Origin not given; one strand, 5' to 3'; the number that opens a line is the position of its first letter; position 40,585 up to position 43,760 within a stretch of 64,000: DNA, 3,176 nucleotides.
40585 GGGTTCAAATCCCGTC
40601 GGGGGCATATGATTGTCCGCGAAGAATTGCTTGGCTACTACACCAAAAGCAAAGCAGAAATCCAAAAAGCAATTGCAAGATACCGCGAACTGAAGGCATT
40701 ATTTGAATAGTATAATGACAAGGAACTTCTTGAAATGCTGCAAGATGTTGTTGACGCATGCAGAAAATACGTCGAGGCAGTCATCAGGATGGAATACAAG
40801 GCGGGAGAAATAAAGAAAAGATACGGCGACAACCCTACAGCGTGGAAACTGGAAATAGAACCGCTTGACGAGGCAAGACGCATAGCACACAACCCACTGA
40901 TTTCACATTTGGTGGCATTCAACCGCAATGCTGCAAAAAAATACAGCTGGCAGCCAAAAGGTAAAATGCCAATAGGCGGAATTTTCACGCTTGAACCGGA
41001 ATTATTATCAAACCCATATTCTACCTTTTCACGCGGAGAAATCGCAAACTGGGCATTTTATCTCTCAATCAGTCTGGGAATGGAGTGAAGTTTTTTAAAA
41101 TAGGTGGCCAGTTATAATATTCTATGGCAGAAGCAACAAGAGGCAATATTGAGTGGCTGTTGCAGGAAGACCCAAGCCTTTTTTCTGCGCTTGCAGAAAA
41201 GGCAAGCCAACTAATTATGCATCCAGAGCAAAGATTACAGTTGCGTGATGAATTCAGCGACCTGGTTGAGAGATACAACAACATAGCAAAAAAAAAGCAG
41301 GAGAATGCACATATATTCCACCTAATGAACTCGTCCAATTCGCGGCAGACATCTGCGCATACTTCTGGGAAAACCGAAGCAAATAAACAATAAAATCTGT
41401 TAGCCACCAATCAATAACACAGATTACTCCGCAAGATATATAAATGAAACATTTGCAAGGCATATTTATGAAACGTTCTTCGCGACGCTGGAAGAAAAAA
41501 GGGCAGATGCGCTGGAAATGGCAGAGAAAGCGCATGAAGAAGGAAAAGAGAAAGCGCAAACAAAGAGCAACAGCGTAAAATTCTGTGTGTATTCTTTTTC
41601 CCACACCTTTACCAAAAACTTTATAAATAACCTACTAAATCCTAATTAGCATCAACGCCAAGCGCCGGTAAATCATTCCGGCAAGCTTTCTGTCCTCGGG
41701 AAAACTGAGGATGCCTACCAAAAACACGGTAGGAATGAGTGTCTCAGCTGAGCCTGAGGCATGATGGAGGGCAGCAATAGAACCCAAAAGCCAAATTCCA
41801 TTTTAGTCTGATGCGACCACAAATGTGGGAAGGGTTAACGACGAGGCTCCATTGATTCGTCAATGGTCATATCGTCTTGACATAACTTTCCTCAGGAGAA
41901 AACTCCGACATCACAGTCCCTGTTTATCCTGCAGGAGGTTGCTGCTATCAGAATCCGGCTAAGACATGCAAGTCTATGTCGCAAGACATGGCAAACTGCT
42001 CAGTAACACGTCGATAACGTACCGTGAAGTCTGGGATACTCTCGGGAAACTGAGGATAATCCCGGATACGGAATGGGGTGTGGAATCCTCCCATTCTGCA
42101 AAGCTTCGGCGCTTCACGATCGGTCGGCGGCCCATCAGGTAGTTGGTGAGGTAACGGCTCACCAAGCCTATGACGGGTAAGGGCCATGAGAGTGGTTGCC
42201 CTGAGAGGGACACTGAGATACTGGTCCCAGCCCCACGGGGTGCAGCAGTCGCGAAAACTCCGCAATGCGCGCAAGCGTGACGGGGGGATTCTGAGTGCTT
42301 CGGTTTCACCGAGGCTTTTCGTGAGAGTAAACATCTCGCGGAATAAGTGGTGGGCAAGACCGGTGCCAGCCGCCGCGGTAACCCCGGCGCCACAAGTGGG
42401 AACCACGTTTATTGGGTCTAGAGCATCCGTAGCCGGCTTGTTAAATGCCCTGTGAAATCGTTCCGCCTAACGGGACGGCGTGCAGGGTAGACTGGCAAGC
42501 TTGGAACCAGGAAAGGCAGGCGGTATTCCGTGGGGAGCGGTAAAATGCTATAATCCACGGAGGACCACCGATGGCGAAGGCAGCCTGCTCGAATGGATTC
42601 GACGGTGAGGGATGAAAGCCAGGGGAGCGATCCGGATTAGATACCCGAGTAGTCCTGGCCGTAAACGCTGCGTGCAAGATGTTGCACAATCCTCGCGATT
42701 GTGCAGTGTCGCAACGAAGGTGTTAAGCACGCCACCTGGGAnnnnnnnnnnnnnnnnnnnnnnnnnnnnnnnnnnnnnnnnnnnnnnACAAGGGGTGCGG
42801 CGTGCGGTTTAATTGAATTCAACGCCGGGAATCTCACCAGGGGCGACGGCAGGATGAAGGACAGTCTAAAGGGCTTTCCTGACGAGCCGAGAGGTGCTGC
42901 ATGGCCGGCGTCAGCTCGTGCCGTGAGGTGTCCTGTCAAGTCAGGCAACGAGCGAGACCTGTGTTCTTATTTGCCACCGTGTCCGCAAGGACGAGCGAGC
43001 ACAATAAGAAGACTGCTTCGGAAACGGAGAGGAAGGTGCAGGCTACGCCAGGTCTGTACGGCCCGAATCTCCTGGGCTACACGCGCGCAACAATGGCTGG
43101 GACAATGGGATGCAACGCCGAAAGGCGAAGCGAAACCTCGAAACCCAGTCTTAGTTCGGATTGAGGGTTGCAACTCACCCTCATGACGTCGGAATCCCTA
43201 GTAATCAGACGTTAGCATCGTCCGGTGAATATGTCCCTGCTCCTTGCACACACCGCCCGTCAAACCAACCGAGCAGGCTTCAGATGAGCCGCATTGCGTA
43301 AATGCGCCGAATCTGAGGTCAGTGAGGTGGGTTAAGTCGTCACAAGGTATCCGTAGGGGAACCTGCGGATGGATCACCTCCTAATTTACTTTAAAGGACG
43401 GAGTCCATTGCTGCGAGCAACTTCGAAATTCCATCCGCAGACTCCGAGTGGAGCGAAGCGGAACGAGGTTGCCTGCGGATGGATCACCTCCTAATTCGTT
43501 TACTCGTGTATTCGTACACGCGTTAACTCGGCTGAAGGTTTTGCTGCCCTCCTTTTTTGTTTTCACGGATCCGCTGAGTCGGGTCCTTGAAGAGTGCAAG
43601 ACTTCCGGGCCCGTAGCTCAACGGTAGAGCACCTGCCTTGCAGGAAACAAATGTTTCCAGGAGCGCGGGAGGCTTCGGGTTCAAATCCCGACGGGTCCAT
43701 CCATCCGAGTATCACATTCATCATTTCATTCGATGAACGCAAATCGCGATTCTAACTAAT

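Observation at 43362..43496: The 16S rRNA 3' terminus, including the anti-Shine-Dalgarno sequence, is duplicated 110 nt downstream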

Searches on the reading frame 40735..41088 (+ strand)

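Call 63: search_protein_families(library=pfam, proteins=[window:40735-41088:+], max_evalue=0.01)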
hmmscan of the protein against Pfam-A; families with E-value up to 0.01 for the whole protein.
window:40735-41088:+ (117 aa): 1 family
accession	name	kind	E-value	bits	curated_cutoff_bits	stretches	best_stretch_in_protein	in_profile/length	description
PF11554.13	DUF3232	-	1.1e-10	42.2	27.4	1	1-107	42-139/152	Protein of unknown function (DUF3232)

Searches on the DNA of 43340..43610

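Call 57: search_rna_families(source=window, start=43340, end=43610, threshold=evalue, max_evalue=10)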
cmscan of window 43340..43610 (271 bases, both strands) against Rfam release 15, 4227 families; matches with E-value up to 10: 1.
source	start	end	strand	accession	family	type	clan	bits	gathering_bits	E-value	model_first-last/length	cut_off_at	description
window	43340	43384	+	RF00177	SSU_rRNA_bacteria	Gene; rRNA;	CL00111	38.2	50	6.5e-10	1489-1533/1533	5'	Bacterial small subunit ribosomal RNA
